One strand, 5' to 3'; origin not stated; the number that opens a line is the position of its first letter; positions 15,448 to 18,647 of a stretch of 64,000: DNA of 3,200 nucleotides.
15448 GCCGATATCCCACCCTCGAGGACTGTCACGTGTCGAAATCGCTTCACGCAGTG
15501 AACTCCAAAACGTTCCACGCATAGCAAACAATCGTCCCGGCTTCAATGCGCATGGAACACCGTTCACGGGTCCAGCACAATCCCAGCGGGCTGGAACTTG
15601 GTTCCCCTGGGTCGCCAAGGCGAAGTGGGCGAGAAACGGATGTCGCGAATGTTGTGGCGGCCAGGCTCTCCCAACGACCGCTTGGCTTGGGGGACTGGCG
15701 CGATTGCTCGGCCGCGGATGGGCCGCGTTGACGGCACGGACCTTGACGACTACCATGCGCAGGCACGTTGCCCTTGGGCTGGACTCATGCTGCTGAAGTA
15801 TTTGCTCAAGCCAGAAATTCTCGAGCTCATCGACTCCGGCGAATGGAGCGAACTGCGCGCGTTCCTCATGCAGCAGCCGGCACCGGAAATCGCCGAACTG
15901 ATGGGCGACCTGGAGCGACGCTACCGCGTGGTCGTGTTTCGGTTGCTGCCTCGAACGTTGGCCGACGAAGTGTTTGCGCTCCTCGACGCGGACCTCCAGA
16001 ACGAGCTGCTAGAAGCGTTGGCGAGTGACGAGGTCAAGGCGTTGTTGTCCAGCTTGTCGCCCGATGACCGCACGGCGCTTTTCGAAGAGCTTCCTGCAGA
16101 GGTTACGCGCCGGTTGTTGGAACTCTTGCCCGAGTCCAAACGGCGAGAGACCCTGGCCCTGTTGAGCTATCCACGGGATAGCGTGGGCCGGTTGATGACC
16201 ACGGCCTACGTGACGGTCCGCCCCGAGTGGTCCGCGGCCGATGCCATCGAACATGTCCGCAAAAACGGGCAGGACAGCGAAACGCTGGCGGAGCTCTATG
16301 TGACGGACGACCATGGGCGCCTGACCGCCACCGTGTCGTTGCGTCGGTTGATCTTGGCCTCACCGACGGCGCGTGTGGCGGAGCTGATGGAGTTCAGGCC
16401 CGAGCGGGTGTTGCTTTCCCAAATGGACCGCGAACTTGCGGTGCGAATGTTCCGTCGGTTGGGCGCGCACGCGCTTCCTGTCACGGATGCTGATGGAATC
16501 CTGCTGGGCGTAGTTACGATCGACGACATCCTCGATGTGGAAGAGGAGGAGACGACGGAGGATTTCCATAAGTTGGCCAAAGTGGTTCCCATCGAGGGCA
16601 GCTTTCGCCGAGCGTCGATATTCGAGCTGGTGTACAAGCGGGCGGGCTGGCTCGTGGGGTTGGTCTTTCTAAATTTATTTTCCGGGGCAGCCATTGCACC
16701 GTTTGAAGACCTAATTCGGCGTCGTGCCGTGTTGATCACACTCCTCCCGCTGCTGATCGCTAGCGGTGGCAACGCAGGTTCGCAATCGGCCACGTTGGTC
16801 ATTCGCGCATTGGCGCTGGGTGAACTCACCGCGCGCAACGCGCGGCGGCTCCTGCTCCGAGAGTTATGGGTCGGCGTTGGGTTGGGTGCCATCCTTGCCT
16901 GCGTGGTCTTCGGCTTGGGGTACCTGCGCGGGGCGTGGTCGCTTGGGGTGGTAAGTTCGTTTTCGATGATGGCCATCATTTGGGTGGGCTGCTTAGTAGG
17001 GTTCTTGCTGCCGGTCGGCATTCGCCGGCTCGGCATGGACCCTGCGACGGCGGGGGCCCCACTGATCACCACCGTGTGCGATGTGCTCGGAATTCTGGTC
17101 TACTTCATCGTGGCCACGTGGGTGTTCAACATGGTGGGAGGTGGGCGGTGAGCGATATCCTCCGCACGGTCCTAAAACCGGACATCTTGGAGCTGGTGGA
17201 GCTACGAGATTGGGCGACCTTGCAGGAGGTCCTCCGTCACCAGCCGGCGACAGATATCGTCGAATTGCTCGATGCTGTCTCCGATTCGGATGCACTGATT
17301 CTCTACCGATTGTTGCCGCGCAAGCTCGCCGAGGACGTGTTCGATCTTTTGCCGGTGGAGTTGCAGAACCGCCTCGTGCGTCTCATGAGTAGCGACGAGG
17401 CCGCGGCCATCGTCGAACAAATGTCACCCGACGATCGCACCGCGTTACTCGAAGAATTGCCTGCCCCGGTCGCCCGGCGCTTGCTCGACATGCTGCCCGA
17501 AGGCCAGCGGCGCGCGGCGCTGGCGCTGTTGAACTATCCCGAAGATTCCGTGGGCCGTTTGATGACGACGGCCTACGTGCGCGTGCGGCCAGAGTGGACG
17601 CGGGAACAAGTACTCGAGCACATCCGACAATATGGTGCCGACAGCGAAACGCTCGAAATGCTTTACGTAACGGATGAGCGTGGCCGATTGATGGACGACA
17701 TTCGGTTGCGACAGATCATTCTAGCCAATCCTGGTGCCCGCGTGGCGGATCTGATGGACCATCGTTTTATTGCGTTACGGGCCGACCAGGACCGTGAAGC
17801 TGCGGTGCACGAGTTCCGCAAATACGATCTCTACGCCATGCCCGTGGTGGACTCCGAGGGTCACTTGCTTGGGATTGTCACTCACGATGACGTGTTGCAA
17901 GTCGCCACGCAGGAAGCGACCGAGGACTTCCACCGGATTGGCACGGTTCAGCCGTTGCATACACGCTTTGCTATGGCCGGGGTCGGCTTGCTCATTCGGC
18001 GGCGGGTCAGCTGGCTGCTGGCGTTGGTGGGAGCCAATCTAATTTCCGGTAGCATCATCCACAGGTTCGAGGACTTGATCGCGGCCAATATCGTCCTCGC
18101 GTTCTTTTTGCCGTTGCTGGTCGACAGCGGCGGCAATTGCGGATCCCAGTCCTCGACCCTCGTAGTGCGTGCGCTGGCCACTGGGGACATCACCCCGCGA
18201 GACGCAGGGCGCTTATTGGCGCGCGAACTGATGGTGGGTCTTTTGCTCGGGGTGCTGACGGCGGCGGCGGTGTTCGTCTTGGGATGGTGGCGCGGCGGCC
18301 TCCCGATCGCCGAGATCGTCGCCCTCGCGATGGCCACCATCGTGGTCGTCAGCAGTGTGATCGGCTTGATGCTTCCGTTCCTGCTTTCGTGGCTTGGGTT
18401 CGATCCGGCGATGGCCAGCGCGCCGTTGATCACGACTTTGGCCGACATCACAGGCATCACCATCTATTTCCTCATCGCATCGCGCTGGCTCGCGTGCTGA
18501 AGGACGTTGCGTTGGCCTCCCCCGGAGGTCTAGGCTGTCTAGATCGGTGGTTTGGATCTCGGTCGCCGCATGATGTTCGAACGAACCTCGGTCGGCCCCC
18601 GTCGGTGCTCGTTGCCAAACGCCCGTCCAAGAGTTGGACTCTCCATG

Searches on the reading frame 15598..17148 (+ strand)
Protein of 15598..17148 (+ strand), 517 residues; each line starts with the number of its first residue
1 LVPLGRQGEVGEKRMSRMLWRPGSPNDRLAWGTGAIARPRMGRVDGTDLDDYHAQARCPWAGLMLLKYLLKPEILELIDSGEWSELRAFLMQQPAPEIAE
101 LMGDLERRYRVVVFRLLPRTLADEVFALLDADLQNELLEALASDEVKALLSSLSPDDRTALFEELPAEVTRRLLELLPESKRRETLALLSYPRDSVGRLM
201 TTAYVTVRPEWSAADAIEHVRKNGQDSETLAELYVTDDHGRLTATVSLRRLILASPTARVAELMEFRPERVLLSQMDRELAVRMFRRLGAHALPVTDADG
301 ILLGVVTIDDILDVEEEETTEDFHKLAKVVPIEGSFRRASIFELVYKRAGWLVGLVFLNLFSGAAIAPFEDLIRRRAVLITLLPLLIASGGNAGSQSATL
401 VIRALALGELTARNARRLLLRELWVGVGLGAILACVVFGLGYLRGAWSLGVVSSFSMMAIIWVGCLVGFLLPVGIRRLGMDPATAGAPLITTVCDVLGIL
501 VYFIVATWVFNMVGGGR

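Call 39: search_protein_families(library=pfam, proteins=[window:15598-17148:+], max_evalue=0.00001)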
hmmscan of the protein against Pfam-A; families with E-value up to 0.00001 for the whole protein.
window:15598-17148:+ (517 aa): 3 families
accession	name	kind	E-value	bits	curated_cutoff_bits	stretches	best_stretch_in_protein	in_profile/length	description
PF01769.21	MgtE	-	2.7e-31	108.9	27.6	1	383-505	1-125/125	Divalent cation transporter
PF03448.22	MgtE_N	-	2.2e-23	83.1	25.9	1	96-194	4-102/102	MgtE intracellular N domain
PF00571.33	CBS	-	1e-14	55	24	1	196-254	1-54/57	CBS domain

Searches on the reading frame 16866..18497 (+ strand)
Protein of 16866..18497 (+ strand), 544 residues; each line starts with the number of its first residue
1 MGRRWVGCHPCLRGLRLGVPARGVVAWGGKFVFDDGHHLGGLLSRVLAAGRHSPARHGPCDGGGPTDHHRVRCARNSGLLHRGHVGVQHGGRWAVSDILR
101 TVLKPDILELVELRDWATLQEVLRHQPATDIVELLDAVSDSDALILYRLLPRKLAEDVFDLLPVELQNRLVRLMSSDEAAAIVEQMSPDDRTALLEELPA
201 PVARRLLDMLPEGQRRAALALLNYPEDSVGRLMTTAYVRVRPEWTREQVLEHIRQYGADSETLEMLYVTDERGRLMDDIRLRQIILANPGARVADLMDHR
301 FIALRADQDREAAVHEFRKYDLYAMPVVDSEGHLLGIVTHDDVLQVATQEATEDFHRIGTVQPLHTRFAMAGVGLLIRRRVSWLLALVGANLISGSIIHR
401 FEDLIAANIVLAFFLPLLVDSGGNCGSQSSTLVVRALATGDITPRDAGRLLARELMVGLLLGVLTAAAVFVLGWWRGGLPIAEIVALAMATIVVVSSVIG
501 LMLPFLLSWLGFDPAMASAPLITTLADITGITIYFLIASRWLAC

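Call 39: search_protein_families(library=pfam, proteins=[window:16866-18497:+], max_evalue=0.00001)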
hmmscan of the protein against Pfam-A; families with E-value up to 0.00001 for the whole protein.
window:16866-18497:+ (544 aa): 3 families
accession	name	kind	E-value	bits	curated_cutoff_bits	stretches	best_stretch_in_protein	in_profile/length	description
PF01769.21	MgtE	-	1.6e-33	116.1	27.6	1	416-537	2-125/125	Divalent cation transporter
PF03448.22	MgtE_N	-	8.6e-23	81.3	25.9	1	128-227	3-102/102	MgtE intracellular N domain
PF00571.33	CBS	-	4.3e-16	59.4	24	1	293-346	1-54/57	CBS domain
